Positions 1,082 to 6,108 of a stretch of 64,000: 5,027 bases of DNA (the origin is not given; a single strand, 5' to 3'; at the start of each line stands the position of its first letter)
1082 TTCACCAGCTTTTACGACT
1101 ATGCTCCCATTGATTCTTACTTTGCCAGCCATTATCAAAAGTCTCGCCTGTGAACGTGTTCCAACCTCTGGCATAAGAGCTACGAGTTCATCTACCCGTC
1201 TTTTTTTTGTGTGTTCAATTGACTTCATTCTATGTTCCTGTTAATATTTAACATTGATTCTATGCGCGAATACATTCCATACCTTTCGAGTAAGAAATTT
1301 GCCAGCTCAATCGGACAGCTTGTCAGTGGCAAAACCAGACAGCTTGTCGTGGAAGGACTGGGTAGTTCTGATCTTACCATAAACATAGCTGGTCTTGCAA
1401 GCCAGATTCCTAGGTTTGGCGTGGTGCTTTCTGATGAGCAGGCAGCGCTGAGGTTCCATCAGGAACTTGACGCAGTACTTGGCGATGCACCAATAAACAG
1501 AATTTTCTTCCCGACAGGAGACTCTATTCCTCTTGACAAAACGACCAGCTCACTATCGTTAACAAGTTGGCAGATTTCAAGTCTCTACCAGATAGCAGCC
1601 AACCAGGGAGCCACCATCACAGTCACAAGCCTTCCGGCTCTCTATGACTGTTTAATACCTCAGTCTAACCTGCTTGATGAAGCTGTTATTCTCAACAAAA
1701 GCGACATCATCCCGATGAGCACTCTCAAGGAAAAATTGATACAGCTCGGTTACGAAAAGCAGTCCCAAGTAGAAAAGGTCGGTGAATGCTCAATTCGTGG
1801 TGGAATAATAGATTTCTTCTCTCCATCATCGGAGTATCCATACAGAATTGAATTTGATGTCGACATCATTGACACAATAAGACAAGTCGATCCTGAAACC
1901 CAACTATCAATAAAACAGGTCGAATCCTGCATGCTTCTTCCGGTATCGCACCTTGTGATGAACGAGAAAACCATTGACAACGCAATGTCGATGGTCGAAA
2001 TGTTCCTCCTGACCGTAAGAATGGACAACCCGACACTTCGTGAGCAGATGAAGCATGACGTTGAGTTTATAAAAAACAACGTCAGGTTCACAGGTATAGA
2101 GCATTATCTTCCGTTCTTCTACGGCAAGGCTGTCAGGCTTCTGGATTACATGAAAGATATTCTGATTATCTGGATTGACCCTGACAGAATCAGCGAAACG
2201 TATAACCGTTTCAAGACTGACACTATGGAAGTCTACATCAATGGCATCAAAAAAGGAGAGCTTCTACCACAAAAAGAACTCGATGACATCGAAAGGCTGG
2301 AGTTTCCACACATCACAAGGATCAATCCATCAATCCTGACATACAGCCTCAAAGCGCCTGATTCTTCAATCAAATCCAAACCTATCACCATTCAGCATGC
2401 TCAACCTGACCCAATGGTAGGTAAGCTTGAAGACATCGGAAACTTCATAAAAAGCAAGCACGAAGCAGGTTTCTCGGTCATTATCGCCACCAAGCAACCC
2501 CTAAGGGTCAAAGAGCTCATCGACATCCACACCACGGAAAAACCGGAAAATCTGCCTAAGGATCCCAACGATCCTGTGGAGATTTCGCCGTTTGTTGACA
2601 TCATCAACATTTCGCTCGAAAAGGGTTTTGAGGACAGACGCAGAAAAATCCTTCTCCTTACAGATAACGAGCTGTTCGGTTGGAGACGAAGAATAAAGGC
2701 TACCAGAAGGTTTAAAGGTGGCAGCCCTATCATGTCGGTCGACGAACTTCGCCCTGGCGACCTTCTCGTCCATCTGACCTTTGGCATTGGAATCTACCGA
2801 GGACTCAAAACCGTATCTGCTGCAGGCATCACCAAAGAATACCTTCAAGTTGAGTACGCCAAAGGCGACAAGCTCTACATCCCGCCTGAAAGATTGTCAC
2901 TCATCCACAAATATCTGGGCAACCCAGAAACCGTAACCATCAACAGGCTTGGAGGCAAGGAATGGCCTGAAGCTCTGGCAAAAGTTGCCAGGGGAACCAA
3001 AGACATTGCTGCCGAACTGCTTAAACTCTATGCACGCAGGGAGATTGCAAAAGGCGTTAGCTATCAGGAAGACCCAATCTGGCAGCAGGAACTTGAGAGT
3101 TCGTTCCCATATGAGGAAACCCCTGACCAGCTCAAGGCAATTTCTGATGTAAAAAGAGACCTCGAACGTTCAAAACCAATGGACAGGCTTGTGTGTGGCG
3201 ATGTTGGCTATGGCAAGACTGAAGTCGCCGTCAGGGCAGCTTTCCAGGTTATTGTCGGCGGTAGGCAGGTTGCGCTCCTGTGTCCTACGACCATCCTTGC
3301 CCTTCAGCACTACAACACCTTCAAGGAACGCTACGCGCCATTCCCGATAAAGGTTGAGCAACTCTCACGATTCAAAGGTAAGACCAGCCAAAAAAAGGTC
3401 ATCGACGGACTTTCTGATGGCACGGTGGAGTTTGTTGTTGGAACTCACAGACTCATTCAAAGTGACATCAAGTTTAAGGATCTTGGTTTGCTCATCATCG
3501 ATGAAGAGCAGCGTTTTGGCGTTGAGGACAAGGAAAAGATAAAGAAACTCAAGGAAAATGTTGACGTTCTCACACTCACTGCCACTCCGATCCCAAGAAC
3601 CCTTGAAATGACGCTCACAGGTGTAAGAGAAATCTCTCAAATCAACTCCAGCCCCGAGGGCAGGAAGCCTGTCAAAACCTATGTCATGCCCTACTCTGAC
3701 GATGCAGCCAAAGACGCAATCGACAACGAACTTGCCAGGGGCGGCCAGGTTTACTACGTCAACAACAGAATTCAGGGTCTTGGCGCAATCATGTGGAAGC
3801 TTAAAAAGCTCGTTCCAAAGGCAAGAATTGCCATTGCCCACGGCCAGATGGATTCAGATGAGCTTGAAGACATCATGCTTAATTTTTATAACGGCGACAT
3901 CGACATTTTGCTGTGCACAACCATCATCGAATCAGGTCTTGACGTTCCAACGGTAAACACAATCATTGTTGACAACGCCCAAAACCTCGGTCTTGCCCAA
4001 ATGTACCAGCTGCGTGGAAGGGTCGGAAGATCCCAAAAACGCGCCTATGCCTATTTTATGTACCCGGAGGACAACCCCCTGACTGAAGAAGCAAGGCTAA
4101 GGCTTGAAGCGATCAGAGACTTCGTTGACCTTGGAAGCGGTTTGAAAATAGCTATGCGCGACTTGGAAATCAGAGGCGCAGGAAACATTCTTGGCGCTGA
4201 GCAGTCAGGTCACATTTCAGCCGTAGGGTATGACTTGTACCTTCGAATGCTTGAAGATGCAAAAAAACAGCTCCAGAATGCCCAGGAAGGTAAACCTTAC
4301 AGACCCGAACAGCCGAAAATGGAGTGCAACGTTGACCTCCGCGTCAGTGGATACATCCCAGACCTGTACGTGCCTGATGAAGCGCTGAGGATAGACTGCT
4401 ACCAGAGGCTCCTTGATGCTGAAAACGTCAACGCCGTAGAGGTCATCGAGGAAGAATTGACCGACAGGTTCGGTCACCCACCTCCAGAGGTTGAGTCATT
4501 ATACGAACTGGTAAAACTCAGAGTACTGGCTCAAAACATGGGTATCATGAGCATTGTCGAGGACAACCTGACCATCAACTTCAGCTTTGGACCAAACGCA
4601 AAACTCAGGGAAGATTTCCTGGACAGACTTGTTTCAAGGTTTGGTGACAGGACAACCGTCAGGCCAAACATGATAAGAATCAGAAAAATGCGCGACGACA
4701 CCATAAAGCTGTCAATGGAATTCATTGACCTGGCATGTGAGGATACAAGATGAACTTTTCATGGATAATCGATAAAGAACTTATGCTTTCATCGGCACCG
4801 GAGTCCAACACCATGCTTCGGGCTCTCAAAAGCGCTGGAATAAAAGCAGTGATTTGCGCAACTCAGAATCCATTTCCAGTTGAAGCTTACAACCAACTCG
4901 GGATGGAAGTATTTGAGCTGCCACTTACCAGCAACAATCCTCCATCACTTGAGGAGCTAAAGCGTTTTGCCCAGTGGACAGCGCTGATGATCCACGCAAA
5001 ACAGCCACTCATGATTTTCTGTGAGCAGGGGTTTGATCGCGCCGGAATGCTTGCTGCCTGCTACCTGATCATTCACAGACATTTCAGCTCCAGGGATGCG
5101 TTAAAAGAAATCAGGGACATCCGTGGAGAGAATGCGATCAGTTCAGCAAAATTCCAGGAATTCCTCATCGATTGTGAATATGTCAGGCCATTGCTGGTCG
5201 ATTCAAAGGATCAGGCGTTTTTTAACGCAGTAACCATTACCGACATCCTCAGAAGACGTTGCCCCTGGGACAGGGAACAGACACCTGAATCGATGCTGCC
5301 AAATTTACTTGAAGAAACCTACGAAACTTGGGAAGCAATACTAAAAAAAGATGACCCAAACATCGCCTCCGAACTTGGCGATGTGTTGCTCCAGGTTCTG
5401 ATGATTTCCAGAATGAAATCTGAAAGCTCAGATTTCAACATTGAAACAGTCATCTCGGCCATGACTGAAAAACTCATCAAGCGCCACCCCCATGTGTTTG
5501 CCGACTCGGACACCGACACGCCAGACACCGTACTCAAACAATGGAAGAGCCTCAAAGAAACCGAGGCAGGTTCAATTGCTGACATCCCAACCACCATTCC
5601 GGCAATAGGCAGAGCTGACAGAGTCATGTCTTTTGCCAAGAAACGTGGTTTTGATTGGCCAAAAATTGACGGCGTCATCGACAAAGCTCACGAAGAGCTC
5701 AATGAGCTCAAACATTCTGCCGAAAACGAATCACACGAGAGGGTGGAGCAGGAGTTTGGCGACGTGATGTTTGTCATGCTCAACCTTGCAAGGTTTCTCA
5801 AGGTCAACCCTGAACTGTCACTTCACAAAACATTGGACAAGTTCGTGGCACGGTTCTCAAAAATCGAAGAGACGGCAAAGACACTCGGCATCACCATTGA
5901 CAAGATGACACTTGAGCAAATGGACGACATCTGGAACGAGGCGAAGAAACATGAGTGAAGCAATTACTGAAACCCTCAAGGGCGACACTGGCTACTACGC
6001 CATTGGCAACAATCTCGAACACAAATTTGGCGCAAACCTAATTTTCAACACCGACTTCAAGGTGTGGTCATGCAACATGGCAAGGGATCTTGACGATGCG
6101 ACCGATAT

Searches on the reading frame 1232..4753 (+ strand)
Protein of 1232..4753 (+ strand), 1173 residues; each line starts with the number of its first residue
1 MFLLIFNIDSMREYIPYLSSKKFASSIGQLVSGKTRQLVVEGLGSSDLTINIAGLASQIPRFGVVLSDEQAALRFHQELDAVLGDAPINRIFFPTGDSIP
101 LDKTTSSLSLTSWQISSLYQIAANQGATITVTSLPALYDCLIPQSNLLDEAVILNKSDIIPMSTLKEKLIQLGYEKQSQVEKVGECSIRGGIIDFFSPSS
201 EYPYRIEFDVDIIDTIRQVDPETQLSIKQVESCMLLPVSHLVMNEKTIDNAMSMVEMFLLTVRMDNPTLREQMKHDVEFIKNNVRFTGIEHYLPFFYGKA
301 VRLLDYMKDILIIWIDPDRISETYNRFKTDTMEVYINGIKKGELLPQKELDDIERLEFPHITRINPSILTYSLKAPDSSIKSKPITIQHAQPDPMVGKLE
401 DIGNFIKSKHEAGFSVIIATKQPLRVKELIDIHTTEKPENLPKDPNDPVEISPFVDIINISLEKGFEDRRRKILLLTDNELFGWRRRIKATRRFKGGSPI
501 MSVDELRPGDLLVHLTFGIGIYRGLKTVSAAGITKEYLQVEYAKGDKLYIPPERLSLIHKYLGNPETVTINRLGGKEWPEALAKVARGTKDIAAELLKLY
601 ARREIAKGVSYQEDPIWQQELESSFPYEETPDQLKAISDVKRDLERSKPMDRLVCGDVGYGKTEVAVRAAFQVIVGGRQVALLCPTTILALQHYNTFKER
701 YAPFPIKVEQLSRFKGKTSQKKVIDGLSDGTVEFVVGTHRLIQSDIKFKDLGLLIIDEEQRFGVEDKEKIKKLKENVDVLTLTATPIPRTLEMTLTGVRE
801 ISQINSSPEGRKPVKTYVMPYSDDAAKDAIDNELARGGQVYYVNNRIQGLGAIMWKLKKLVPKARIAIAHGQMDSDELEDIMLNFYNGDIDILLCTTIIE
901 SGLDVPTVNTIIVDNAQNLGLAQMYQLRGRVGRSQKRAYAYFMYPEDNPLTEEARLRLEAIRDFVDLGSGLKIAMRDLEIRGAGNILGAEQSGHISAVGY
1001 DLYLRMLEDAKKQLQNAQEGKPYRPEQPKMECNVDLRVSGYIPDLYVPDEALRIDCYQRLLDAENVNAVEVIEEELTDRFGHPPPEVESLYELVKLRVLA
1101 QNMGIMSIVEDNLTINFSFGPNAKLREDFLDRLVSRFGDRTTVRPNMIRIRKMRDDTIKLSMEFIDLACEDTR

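Call 43: search_protein_families(library=pfam, proteins=[window:1232-4753:+], max_evalue=0.00001)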
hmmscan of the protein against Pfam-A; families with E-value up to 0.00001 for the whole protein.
window:1232-4753:+ (1173 aa): 5 families
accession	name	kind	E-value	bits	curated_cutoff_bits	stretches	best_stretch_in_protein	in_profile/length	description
PF03461.20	TRCF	-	3.2e-25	88.7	25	1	1036-1125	1-90/95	TRCF domain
PF00270.35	DEAD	-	2.3e-24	86.4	26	1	630-793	1-166/167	DEAD/DEAH box helicase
PF17757.6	UvrB_inter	-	4.9e-19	68.7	22.9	1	154-240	3-90/91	UvrB interaction domain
PF00271.37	Helicase_C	-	4.7e-18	65.9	23.5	1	829-934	5-109/110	Helicase conserved C-terminal domain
PF02559.22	CarD_TRCF_RID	-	7.8e-16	58.3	23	1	506-561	1-56/57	CarD-like/TRCF RID domain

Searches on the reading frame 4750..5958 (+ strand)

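Call 43: search_protein_families(library=pfam, proteins=[window:4750-5958:+], max_evalue=0.00001)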
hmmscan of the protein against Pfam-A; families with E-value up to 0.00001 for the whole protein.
window:4750-5958:+ (402 aa): 6 families
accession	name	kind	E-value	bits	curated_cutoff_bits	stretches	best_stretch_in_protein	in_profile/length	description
PF03819.22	MazG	-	7.5e-33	113.1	22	1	177-250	1-74/74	MazG nucleotide pyrophosphohydrolase domain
PF22784.1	PTP-SAK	-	5.7e-13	49.6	27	1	2-111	3-114/153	Swiss Army Knife protein, DSP-PTPase phosphatase domain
PF00782.25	DSPc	-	9.2e-10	38.9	33.5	1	19-142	7-130/133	Dual specificity phosphatase, catalytic domain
PF22785.1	Tc-R-P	-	4.7e-09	37.2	27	1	22-109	15-104/106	Polymorphic toxin system, DSP-PTPase phosphatase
PF22741.1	PTP-NADK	-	1.7e-07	31.2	27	1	45-121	70-145/163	DSP-PTPase phosphatase fused to NAD+ Kinase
PF01503.22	PRA-PH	-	1.9e-06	28.6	21.3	0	310-355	31-76/86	Phosphoribosyl-ATP pyrophosphohydrolase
